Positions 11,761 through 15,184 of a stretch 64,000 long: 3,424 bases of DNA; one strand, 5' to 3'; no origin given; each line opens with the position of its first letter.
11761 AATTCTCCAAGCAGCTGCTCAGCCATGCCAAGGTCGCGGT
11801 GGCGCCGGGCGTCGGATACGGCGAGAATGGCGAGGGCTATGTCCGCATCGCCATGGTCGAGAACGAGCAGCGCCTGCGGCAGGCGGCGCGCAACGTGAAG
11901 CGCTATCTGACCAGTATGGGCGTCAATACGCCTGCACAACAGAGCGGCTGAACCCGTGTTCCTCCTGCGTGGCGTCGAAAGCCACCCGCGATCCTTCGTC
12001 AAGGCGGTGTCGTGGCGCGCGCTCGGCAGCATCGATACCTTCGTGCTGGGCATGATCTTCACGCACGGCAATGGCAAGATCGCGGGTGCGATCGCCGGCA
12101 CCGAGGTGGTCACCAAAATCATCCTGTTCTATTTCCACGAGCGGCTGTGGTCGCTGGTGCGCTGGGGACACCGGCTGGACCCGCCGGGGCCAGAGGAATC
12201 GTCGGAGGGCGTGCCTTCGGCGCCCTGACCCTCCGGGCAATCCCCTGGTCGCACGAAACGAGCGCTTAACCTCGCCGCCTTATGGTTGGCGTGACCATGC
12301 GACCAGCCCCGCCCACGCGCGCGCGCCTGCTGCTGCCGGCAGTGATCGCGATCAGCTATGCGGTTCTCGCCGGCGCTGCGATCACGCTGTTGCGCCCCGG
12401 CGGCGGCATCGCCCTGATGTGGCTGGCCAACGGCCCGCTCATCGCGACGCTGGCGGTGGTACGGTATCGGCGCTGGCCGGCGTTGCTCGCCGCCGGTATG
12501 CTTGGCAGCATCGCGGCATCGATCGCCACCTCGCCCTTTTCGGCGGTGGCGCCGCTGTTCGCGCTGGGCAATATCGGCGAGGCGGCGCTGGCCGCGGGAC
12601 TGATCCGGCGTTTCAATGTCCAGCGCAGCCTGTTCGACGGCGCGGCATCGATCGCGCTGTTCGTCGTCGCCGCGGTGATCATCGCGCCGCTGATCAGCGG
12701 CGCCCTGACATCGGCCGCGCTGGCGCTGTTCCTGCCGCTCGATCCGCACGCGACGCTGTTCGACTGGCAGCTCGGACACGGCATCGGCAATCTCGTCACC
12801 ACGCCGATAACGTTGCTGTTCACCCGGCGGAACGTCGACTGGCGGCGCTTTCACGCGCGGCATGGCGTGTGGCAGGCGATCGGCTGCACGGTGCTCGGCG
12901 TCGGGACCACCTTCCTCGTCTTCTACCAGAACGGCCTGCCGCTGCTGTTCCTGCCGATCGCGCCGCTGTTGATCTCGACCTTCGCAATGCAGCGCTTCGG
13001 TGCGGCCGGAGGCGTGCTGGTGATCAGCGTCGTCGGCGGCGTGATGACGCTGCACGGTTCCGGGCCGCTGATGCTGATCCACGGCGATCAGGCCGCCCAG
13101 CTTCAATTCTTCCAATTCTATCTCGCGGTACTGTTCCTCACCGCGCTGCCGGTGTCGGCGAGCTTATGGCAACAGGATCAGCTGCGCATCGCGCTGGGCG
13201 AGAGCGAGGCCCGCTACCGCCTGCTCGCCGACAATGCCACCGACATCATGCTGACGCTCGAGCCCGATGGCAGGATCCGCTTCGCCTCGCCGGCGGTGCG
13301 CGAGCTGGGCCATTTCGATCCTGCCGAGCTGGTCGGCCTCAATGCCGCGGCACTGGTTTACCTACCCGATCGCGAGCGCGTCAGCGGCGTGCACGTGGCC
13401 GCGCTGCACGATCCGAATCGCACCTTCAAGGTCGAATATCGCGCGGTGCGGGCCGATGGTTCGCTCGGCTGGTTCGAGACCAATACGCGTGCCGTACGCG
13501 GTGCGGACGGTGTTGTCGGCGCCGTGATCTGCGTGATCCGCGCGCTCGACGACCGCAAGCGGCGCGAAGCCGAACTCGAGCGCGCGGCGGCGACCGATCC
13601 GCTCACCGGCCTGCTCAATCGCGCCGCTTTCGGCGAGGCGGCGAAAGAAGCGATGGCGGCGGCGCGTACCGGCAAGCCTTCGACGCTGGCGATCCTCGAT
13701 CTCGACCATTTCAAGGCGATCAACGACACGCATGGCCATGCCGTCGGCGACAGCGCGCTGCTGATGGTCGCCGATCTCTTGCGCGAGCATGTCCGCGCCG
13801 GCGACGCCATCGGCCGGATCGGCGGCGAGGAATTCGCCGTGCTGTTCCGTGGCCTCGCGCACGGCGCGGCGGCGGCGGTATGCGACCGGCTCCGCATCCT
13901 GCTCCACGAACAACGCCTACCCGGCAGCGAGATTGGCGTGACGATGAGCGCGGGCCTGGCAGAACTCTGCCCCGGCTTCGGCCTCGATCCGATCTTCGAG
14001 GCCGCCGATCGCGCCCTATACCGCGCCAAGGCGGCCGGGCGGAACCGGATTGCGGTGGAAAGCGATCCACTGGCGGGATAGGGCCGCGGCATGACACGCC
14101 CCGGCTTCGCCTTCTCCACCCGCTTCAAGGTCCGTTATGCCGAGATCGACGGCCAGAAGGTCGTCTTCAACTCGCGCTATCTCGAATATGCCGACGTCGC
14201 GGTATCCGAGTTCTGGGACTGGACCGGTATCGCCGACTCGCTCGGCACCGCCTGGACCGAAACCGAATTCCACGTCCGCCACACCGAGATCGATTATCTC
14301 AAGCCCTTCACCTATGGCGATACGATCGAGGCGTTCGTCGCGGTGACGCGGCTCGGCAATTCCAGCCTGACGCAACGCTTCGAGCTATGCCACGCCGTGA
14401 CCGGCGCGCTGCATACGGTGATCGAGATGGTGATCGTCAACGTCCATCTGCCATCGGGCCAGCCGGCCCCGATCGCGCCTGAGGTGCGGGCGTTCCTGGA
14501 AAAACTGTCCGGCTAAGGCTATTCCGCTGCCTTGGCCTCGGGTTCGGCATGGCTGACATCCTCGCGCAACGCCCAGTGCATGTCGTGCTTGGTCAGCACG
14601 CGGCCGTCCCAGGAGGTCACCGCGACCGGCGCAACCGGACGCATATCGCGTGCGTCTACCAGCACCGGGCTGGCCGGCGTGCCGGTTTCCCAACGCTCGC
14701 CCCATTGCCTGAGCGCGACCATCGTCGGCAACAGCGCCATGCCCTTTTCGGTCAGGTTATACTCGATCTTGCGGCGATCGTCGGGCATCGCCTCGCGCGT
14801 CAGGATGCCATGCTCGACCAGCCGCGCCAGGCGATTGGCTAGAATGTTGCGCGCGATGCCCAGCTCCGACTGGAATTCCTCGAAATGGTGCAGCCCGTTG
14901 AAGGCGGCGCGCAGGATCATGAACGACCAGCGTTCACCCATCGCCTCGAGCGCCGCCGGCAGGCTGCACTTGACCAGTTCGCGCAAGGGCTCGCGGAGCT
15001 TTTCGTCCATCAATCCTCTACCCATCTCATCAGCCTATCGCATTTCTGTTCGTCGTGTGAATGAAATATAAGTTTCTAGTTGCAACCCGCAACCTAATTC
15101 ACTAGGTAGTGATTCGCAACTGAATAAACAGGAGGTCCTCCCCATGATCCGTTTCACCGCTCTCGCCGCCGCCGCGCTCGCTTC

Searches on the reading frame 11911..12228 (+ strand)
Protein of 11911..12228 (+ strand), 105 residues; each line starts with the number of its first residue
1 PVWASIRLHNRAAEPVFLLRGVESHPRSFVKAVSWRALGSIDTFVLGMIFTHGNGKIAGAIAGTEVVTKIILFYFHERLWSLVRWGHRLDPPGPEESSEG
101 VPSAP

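Call 85: search_protein_families(library=pfam, proteins=[window:11911-12228:+], max_evalue=0.0001)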
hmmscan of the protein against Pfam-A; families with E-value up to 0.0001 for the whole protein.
window:11911-12228:+ (105 aa): 1 family
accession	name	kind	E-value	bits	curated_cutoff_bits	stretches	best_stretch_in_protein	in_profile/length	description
PF09834.14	DUF2061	-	4.4e-18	65.9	23.1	1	30-81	2-52/52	Predicted membrane protein (DUF2061)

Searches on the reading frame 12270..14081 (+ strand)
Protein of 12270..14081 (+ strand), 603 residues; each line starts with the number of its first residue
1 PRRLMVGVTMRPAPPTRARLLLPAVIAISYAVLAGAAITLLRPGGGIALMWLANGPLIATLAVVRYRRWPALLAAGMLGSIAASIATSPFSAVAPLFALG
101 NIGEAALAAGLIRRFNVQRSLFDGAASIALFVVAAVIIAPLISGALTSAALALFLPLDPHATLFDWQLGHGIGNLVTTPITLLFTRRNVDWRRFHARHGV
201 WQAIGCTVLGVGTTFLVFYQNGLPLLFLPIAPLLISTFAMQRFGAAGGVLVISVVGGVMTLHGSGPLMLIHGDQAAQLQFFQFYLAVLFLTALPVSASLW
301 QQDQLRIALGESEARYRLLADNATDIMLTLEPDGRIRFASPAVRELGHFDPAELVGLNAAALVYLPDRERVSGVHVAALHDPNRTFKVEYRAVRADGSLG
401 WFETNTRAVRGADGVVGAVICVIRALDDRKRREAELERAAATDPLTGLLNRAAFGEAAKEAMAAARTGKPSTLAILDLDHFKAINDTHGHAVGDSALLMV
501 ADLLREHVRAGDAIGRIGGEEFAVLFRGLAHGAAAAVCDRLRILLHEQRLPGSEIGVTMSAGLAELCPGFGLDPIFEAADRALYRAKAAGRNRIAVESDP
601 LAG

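Call 75: search_protein_families(library=pfam, proteins=[window:12270-14081:+], max_evalue=0.00001)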
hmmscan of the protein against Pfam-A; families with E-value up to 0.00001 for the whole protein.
window:12270-14081:+ (603 aa): 6 families
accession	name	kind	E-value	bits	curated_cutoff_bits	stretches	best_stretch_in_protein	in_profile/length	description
PF00990.26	GGDEF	-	3.5e-36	124.9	23.8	1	440-593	1-161/161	Diguanylate cyclase, GGDEF domain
PF05231.19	MASE1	-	7.4e-25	88.1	29.8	1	25-299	4-295/299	MASE1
PF08448.16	PAS_4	-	5e-11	43.2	23.1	1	321-431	2-110/110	PAS fold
PF08447.18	PAS_3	-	2.4e-10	41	25.6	1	338-423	3-89/89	PAS fold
PF00989.32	PAS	-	4.5e-08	33.5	22.6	1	315-424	2-111/113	PAS fold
PF13426.13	PAS_9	-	4.5e-07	30.5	27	1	325-424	2-99/103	PAS domain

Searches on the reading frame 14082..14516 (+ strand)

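Call 85: search_protein_families(library=pfam, proteins=[window:14082-14516:+], max_evalue=0.0001)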
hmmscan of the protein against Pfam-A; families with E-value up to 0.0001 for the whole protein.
window:14082-14516:+ (144 aa): 3 families
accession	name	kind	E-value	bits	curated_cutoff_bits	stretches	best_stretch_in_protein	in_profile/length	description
PF13279.12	4HBT_2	-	3.6e-12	47.2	25.5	1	17-139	1-122/122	Thioesterase-like superfamily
PF03061.28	4HBT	-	1.1e-09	38.9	20.6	1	26-103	2-71/79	Thioesterase superfamily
PF20791.3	Acyl-ACP_TE_C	-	2.2e-06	28.2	21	0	11-102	8-84/101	Acyl-ACP thioesterase C-terminal domain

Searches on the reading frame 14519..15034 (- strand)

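Call 16: search_protein_families(library=pfam, proteins=[window:14519-15034:-], max_evalue=0.001)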
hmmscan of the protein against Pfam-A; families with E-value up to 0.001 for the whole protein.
window:14519-15034:- (171 aa): 2 families
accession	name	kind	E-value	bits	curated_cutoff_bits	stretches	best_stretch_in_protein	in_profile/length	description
PF01638.23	HxlR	-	1.2e-20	73.6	20.8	1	32-116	2-87/91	HxlR-like helix-turn-helix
PF01047.28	MarR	-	0.0001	22.6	24.6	1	50-89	19-58/59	MarR family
